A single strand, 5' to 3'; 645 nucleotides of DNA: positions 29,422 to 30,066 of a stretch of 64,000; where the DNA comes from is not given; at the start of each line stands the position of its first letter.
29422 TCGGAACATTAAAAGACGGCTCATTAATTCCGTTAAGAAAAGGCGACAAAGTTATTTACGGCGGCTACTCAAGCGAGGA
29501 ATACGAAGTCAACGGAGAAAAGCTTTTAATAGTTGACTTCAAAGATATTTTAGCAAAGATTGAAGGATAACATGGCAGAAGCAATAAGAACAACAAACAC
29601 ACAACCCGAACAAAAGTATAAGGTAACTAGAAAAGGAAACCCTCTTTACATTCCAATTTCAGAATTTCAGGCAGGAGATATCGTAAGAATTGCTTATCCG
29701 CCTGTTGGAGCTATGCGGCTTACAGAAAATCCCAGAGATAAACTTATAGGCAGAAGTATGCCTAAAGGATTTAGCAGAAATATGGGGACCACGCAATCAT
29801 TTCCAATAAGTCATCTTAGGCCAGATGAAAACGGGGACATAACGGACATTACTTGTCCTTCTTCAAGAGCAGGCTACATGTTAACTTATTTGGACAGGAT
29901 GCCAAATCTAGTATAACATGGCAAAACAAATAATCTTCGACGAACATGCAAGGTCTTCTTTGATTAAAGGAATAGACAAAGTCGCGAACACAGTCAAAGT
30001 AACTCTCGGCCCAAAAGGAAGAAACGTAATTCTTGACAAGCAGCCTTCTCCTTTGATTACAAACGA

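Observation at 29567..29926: Orphan 114-aa gene between groES and groEL, again flanked by a duplicated junction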

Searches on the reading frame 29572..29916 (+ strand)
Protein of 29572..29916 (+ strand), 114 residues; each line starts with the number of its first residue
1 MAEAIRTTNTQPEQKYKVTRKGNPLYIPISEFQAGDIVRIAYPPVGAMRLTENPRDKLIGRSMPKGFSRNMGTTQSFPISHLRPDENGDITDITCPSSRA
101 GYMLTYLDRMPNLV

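Call 4: search_protein_families(library=pfam, proteins=[window:29572-29913:+], max_evalue=1)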
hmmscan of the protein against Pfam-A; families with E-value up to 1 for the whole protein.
window:29572-29913:+ (114 aa): 1 family
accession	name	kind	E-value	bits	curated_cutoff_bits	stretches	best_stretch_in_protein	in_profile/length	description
PF18093.7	Trm5_N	-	0.2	11.9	22.7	1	15-30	25-40/47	tRNA methyltransferase 5 N-terminal domain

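Call 6: find_homologous_proteins(query=window:29572-29913:+, max_evalue=0.01)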
Query window:29572-29913:+ (114 aa): 2 proteins with E <= 0.01 among 2 candidates.
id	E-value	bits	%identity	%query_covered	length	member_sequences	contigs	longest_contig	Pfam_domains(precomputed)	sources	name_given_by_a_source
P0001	1.1e-69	249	99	100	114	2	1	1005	-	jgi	-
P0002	5.6e-18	83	83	46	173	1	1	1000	PF04321.24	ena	-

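Call 9: find_encoding_contigs(protein=P0002, flank=10000)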
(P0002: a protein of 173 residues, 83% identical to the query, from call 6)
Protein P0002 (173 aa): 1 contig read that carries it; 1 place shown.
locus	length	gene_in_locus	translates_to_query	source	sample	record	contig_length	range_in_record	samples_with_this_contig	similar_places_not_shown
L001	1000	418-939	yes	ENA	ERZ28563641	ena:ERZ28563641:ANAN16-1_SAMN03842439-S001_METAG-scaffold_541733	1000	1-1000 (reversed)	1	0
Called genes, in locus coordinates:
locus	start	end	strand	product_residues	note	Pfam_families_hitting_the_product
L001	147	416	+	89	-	PF00166:Cpn10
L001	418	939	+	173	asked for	PF04321:RmlD_sub_bind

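Call 10: find_encoding_contigs(protein=P0001, flank=10000)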
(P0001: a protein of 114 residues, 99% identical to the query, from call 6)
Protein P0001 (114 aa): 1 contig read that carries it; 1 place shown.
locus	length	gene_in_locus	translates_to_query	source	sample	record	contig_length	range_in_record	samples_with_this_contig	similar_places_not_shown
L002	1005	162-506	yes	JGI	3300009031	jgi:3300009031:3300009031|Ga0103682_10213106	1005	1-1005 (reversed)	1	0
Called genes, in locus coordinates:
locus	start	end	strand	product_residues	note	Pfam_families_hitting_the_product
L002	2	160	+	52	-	?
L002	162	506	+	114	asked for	-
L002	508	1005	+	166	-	?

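Call 15: search_protein_representatives(protein=window:29572-29913:+)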
Query: 114 residues. Proteins with E-value up to 0.001 (for the whole library): 7; up to 1e-10: 4; up to 1e-30: 1. The best 7 are listed.
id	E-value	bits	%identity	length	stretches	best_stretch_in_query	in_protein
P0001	3.6e-70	249.4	99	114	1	1-114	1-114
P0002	1.8e-18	82.9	90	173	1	1-49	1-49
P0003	1.5e-14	70.3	42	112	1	12-108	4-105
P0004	8.7e-13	64.6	44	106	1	9-111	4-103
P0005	2.0e-10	57.0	43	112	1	13-99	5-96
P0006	3.2e-06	43.5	37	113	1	16-99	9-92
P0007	4.6e-06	43.0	31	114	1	9-103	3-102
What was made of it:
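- The X family is strictly slot-specific, with no copy in any other context among 1.84 billion representative proteins (call 15).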

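Call 17: find_encoding_contigs(protein=P0003, flank=10000)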
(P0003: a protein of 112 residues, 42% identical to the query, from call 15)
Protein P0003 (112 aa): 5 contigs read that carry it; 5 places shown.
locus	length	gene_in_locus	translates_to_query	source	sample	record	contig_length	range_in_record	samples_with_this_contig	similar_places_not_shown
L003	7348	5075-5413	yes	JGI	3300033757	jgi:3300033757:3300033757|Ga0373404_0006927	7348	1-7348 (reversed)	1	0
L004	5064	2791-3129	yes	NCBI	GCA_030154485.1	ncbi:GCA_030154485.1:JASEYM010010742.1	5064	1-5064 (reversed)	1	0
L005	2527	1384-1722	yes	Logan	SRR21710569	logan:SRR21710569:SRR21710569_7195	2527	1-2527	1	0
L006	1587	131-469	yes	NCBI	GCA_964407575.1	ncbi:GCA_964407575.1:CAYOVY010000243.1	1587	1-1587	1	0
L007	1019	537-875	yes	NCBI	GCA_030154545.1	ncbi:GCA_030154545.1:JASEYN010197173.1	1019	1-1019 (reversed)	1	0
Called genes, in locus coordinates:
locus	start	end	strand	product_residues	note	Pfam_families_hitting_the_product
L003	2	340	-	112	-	?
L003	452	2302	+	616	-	-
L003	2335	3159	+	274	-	PF00689:Cation_ATPase_C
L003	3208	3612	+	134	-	-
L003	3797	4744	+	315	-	PF14716:HHH_8, PF14520:HHH_5, PF14792:DNA_pol_B_palm, PF14791:DNA_pol_B_thumb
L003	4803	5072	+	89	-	PF00166:Cpn10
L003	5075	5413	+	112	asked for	-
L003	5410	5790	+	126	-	-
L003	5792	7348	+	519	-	?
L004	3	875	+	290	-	?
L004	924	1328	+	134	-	-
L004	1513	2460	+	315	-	PF14716:HHH_8, PF14520:HHH_5, PF14792:DNA_pol_B_palm, PF14791:DNA_pol_B_thumb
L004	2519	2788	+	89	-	PF00166:Cpn10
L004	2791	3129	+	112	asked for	-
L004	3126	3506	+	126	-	-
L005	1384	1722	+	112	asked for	-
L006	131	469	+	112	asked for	-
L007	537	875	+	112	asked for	-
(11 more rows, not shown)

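Call 18: find_encoding_contigs(protein=P0004, flank=10000)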
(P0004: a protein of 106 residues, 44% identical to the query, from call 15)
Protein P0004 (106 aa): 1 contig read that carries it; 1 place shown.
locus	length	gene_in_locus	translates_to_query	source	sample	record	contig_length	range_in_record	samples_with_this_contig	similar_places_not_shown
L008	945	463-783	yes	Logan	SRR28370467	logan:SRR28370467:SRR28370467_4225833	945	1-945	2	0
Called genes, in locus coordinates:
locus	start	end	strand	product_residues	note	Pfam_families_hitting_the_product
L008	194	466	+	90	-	PF00166:Cpn10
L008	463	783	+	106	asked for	-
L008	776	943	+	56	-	?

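Call 19: find_encoding_contigs(protein=P0005, flank=10000)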
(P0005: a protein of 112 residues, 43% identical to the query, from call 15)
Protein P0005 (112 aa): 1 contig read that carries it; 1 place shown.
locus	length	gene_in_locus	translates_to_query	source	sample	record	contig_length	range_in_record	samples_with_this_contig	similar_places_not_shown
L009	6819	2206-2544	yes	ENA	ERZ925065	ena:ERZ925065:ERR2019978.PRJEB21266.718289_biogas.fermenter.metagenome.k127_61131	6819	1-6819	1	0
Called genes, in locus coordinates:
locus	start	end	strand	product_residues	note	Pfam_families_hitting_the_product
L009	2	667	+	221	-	?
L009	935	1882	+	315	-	PF14716:HHH_8, PF14520:HHH_5, PF14792:DNA_pol_B_palm, PF14791:DNA_pol_B_thumb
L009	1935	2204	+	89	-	PF00166:Cpn10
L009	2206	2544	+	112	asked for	-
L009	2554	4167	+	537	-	PF00118:Cpn60_TCP1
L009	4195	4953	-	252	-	PF13462:Thioredoxin_4, PF13098:Thioredoxin_2, PF01323:DSBA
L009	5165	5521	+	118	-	-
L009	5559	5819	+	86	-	PF01157:Ribosomal_L21e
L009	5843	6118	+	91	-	PF03874:RNA_pol_Rpb4 (weak)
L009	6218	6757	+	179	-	PF04919:DUF655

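Call 20: find_encoding_contigs(protein=P0006, flank=10000)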
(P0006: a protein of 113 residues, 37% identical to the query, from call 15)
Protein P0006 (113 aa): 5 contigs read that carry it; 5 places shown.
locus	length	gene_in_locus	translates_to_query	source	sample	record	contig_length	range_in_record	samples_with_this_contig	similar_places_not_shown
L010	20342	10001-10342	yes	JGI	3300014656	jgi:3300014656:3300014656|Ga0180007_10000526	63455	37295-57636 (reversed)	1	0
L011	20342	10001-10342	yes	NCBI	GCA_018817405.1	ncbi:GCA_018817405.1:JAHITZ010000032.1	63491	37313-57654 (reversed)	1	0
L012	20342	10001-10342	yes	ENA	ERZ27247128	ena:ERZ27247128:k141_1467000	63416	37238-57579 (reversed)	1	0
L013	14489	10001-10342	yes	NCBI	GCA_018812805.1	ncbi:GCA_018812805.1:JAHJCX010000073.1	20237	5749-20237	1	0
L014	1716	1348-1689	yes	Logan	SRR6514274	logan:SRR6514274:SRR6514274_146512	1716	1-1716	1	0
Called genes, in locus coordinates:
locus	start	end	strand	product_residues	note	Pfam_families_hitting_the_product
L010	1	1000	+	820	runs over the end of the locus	PF00133:tRNA-synt_1, PF09334:tRNA-synt_1g, PF13603:tRNA-synt_1_2, PF00133:tRNA-synt_1, PF08264:Anticodon_1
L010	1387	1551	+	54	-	-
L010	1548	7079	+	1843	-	-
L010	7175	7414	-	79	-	-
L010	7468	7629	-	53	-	-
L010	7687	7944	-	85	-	-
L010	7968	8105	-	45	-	PF21432:56B_RHH (weak)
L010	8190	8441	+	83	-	-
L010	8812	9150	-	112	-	-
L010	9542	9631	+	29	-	-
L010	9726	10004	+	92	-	PF00166:Cpn10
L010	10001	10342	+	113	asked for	-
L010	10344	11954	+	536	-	PF00118:Cpn60_TCP1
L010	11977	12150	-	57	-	-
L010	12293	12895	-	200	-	PF02163:Peptidase_M50 (weak)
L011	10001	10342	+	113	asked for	-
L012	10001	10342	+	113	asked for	-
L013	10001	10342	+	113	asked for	-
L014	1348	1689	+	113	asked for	-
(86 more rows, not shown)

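Call 21: find_encoding_contigs(protein=P0007, flank=10000)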
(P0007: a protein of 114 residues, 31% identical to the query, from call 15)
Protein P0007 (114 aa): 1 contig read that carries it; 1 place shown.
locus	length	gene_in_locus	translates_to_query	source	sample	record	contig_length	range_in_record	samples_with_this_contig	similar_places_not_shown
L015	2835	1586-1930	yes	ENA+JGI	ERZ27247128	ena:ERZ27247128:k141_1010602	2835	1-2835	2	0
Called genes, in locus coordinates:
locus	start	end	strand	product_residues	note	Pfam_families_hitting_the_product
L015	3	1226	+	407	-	?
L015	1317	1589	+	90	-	PF00166:Cpn10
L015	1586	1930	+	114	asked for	-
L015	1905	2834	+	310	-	?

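Call 25: find_homologous_proteins(query=A1, max_evalue=0.001)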
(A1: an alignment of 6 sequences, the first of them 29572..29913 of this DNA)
Query A1 (6 sequences) (114 aa, profile of the alignment): 7 proteins with E <= 0.001 among 229 candidates.
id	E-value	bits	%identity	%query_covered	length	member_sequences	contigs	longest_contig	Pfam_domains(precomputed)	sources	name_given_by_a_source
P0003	2.3e-44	168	41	84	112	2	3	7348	-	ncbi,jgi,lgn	jgi:hypothetical protein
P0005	7.7e-42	159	40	77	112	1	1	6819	-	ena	-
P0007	2.4e-41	158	28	85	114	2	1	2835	-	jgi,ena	-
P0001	3.2e-39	151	99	100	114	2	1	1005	-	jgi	-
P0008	1.5e-36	142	41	77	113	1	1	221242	-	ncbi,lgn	-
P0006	2.7e-33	132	35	74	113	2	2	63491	-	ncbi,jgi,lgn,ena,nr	ncbi:MAG: hypothetical protein KJ718_02705 [Nanoarchaeota archaeon]|nr:hypothetical protein [Nanoarc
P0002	8.7e-5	40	83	46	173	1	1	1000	PF04321.24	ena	-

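Call 37: find_encoding_contigs(protein=P0008, flank=10000, max_places=3)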
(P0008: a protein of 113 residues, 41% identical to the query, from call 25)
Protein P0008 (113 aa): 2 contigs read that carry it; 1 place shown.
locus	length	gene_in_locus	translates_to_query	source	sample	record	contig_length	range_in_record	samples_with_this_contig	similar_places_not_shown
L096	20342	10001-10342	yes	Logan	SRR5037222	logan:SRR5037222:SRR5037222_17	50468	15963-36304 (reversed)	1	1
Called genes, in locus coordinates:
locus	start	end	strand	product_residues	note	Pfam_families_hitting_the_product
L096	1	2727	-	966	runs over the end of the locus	PF08471:Ribonuc_red_2_N, PF02867:Ribonuc_red_lgC, PF12637:TSCPD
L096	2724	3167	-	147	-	PF22811:Zn_ribbon_NrdR, PF03477:ATP-cone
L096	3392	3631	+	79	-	PF18893:DUF5652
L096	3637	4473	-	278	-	PF12705:PDDEXK_1, PF01930:Cas_Cas4 (weak)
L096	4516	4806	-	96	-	-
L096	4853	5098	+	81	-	-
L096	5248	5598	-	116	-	-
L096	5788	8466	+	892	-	PF00690:Cation_ATPase_N, PF00122:E1-E2_ATPase, PF00702:Hydrolase, PF13246:Cation_ATPase, PF00689:Cation_ATPase_C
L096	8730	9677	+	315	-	PF14716:HHH_8, PF14520:HHH_5, PF14792:DNA_pol_B_palm, PF14791:DNA_pol_B_thumb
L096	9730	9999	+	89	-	PF00166:Cpn10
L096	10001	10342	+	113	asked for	-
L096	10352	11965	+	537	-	PF00118:Cpn60_TCP1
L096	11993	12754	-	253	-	PF13462:Thioredoxin_4, PF13098:Thioredoxin_2, PF01323:DSBA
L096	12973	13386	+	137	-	-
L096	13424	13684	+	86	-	PF01157:Ribosomal_L21e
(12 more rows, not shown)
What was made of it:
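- On Mobile insertion with target-site duplication: All family members lie between Cpn10 and Cpn60 (calls 17-21, 37).
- (1) Every homologue found in 1.84 billion representative proteins (P0003-P0007) and in the 5.8-billion-protein set (P0008) lies between Cpn10 and Cpn60, with wider synteny conserved: P-type ATPase upstream; DsbA-like, L21e, Rpb4 and DUF655 downstream (calls 15, 17-21, 25, 37).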

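Call 39: predict_structure(alignment_id=A2)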
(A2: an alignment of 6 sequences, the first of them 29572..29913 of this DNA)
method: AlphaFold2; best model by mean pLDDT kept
length: 114 residues; sequences in the alignment: 6
mean_pLDDT: 71.7   pTM: 0.60
mean pLDDT of the five models: 71.7, 70.1, 68.3, 67.9, 67.2
residues with pLDDT >= 90: 14; 70-90: 57; 50-70: 16; < 50: 27
segments of 3 or more residues with pLDDT < 50: 6-11, 96-114
pLDDT, mean of each block of 10 residues (from residue 1): 49 80 90 89 82 86 67 79 86 57 39 35
secondary structure, 60 per line:
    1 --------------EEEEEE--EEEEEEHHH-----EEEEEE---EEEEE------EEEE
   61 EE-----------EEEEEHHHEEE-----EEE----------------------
elements in order: E15-20 E23-28 E37-42 E46-50 E57-62 E74-78 E82-84 E90-92
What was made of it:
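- No signal peptide or TM segment is evident, and the predicted core is a soluble beta domain (call 39). X is all-beta like Cpn10 (call 39).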

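Call 42: fold_search(model_id=the predicted structure, library=pdb)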
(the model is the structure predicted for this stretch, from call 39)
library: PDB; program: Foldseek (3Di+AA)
matches with E <= 10: 340; with E <= 0.001: 0
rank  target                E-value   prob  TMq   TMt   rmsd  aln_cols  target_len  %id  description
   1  3htr_B                4.4e-01  0.47  0.35  0.41   5.2        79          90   11  Crystal Structure of PRC-barrel Domain Protein from Rhodopseudomonas palustris (released 2009-07-07)
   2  3htr_A                5.2e-01  0.33  0.34  0.38   8.3        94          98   10  Crystal Structure of PRC-barrel Domain Protein from Rhodopseudomonas palustris (released 2009-07-07)
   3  3frn                  5.6e-01  0.23  0.29  0.15  10.1        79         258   13  CRYSTAL STRUCTURE OF flagellar protein FlgA FROM Thermotoga maritima MSB8 (released 2009-02-03)
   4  4ii1_D                5.9e-01  0.25  0.28  0.24   8.7        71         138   14  Crystal structure of the zinc finger of ZGPAT (released 2013-02-13)
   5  4e2t_B                7.5e-01  0.20  0.30  0.21  10.3        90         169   14  Crystal Structures of RadA intein from Pyrococcus horikoshii (released 2012-05-16)
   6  6s3e_A                7.5e-01  0.11  0.27  0.09  13.9       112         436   14  Crystal structure of helicase Pif1 from Thermus oshimai in apo form (released 2021-01-13)
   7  2lqm_MODEL_1_A        7.9e-01  0.11  0.25  0.18  12.9        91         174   14  Solution Structures of RadA intein from Pyrococcus horikoshii (released 2012-05-16)
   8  3fyf_A                7.9e-01  0.08  0.19  0.15   9.1        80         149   15  Crystal structure of uncharacterized protein bvu_3222 from bacteroides vulgatus (released 2009-02-10)
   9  8j3q_MODEL_1_A        1.1e+00  0.09  0.16  0.25   7.1        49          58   14  Solution structure of LL-TILmut1 (released 2023-11-15)
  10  8onw_C                1.1e+00  0.13  0.27  0.36   7.0        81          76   11  Crystal structure of the hetero-dimeric complex from Archaeoglobus fulgidus PRC1 and PRC2 domains (released 2024-04-10)
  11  4ova_C                1.1e+00  0.11  0.27  0.17  13.8       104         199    9  Structure of the two tandem Tudor domains and a new identified KH0 domain from human Fragile X Mental Retardation Prot (released 2015-02-25)
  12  4e2t_A                1.1e+00  0.08  0.23  0.17  13.0        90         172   18  Crystal Structures of RadA intein from Pyrococcus horikoshii (released 2012-05-16)
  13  5d76_A                1.2e+00  0.21  0.29  0.16   6.2        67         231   19  The crystal structure of Ly7917 with the hydrolyzing product of MDP (released 2016-08-17)
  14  4ii1_A                1.2e+00  0.18  0.30  0.26   9.1        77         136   16  Crystal structure of the zinc finger of ZGPAT (released 2013-02-13)
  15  2lc4_MODEL_1_A        1.2e+00  0.07  0.19  0.19  15.7       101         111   10  Solution Structure of PilP from Pseudomonas aeruginosa (released 2011-12-21)
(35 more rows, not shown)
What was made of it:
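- On PRC-barrel / small beta-barrel domains: The best Foldseek match is 3htr, E=0.44, TM 0.35-0.41 (call 42).
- Closest known: Small beta-barrel folds. Same: The best, though non-significant, Foldseek matches for the window model are PRC-barrel proteins (3htr; A. fulgidus CdpB PRC domains), KOW and Tudor domains (call 42).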

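Call 52: find_related_loci(query=A3, collection=metagenome_contigs, flank=3000)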
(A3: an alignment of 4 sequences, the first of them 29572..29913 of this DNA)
Query A3 (114 aa) in metagenome_contigs; peptide patterns used: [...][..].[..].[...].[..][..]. (x = any residue, [..] = any of these).
75 stretches matched a pattern, but none encodes a relative of the query by tblastn (E <= 1e-3).

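Call 53: find_related_loci(query=A3, collection=viral_contigs, flank=3000)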
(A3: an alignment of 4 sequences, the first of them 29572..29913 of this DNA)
Query A3 (114 aa) in viral_contigs; peptide patterns used: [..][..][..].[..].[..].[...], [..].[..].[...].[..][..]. (x = any residue, [..] = any of these).
12 stretches matched a pattern, but none encodes a relative of the query by tblastn (E <= 1e-3).

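Call 54: search_protein_families(library=phrogs, alignment_id=A1, max_evalue=0.1)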
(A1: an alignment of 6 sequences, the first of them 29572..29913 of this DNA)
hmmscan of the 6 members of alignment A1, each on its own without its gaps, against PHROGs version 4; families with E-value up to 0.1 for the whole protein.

A. member 1, window:29572-29913:+ (114 aa): 0 families

B. families by the number of members that match (of 6 scanned): 0 families
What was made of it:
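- No hits were found in viral contigs or PHROGs (calls 53, 54).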
